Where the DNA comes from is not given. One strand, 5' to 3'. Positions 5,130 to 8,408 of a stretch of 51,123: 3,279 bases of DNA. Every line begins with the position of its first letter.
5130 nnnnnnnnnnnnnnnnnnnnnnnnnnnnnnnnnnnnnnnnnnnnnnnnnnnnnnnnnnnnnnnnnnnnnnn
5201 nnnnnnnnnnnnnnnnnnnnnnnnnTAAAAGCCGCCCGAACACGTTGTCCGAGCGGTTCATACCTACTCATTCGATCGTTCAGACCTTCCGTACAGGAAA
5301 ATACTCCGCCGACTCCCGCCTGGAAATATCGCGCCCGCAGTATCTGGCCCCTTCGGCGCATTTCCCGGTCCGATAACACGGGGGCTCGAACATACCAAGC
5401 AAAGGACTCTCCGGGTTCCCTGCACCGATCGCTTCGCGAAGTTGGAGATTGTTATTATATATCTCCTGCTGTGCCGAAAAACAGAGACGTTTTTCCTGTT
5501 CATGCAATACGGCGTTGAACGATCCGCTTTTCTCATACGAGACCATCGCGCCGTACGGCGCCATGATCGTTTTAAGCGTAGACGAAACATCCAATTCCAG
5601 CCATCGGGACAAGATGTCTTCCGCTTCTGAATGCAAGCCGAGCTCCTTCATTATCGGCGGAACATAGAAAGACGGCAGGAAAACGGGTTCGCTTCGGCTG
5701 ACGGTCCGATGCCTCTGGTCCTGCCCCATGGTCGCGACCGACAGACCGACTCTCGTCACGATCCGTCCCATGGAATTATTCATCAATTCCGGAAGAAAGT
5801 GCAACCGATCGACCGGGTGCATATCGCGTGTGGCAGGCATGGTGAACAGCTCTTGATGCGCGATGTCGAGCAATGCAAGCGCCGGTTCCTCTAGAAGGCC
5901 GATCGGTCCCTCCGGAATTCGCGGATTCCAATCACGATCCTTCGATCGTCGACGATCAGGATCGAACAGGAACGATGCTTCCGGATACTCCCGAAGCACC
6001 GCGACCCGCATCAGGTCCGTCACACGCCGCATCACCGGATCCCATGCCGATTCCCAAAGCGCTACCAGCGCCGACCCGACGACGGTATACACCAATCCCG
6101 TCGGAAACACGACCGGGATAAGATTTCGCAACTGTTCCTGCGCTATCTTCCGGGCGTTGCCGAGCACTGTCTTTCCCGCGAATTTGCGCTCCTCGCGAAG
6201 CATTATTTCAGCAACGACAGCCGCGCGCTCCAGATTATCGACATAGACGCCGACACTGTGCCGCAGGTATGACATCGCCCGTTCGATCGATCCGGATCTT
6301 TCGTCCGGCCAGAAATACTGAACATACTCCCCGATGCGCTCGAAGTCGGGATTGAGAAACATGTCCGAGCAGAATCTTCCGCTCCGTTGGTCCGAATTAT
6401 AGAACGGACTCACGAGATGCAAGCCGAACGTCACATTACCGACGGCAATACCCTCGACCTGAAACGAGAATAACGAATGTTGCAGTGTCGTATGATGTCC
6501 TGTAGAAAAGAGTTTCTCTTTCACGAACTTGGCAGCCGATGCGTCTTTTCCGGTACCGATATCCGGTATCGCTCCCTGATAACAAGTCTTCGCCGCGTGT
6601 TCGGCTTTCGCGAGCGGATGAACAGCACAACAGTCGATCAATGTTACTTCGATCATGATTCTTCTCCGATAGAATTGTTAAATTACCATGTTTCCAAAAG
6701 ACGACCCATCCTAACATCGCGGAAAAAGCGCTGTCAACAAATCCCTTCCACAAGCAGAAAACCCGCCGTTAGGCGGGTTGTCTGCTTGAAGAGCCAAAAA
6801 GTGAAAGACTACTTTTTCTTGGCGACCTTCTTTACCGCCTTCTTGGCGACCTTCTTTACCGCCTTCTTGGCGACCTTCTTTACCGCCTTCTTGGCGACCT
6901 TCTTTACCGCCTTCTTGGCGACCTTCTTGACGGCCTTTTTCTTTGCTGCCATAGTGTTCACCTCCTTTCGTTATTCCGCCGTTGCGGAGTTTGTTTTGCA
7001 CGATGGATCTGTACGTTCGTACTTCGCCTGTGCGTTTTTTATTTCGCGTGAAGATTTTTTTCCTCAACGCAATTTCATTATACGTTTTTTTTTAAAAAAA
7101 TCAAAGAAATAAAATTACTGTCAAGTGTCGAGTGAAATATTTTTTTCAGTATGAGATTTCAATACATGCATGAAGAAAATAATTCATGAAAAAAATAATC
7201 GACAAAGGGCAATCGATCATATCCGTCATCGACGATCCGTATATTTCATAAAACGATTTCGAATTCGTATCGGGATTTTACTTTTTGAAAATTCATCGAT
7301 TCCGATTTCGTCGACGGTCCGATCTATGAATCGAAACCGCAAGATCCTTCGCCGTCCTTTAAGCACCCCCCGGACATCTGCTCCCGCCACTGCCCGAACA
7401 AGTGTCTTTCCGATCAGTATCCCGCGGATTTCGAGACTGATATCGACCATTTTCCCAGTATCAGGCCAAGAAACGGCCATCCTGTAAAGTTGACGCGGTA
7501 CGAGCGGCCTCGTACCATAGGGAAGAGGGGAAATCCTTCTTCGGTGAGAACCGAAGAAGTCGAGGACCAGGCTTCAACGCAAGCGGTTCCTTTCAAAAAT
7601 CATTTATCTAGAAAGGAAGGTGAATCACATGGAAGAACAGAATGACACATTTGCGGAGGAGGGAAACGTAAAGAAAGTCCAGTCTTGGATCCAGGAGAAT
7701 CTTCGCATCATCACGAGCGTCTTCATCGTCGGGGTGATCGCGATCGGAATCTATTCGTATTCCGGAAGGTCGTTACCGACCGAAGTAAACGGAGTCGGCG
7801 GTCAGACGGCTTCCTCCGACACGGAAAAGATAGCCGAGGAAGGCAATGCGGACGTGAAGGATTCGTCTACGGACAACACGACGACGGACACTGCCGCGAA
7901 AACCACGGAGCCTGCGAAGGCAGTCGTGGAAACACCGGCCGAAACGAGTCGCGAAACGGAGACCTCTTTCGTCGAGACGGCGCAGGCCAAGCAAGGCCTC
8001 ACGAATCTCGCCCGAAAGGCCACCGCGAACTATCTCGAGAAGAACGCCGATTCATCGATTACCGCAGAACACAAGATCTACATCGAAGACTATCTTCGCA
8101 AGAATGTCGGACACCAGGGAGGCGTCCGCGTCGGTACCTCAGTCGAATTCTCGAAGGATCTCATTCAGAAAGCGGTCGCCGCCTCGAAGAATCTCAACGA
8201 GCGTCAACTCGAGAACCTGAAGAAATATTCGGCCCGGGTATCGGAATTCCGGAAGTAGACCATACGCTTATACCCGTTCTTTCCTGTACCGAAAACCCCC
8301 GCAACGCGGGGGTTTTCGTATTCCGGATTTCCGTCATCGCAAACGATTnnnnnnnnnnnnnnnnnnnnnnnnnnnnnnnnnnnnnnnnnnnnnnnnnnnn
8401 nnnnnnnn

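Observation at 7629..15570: Orphan VirD4/TraD-like coupling ATPase wired to unknown membrane proteins: candidate non-canonical translocation or surface system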

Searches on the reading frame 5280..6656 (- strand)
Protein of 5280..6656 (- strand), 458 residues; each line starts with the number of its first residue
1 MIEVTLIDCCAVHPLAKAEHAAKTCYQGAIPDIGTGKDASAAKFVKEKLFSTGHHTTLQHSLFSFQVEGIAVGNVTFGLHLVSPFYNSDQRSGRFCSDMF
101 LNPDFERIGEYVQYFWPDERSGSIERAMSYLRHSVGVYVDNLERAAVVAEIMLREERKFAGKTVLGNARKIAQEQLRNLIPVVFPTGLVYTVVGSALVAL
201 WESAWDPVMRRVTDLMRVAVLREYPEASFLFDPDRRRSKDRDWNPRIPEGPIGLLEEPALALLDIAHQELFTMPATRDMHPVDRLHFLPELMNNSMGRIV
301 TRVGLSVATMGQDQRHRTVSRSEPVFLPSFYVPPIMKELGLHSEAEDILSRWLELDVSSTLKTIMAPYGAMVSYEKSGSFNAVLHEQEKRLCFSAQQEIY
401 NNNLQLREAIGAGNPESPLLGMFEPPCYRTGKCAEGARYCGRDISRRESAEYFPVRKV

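Call 22: search_protein_families(library=pfam, proteins=[window:5280-6656:-], max_evalue=0.001)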
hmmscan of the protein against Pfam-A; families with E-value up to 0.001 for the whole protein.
window:5280-6656:- (458 aa): 1 family
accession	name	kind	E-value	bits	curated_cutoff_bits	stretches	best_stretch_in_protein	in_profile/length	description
PF02511.20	Thy1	-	1.1e-10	42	24.8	1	14-198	9-159/191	Thymidylate synthase complementing protein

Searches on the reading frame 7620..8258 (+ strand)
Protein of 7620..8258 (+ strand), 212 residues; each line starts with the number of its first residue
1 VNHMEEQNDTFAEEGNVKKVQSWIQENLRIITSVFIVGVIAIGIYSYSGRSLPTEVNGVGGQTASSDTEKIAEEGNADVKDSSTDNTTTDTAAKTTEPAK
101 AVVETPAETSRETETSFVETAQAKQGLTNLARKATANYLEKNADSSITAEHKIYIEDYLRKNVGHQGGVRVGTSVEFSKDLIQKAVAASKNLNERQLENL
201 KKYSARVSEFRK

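Call 3: search_protein_families(library=pfam, proteins=[window:7620-8258:+], max_evalue=0.1)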
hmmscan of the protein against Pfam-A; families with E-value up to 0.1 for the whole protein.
window:7620-8258:+ (212 aa): 2 families
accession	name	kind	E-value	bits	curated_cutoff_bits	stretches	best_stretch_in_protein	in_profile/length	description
PF12685.13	SpoIIIAH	-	0.0013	19.2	30.6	1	30-126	5-92/191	SpoIIIAH-like protein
PF09813.14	Coa3_cc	-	0.087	12.9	27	0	18-48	3-32/48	Cytochrome c oxidase assembly factor 3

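Call 4: search_protein_families(library=ncbifam, proteins=[window:7620-8258:+], max_evalue=0.1)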
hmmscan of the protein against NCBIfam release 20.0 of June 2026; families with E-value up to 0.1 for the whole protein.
window:7620-8258:+ (212 aa): 1 family
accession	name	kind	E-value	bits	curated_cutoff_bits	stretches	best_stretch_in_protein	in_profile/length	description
TIGR00990.1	3a0801s09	subfamily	0.0081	14.8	757.25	1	18-147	24-147/615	mitochondrial import receptor subunit TOM70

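Call 93: search_protein_families(library=padloc, proteins=[window:7620-8258:+], max_evalue=0.01)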
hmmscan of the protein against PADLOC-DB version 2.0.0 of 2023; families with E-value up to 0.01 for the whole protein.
window:7620-8258:+ (212 aa): 0 families
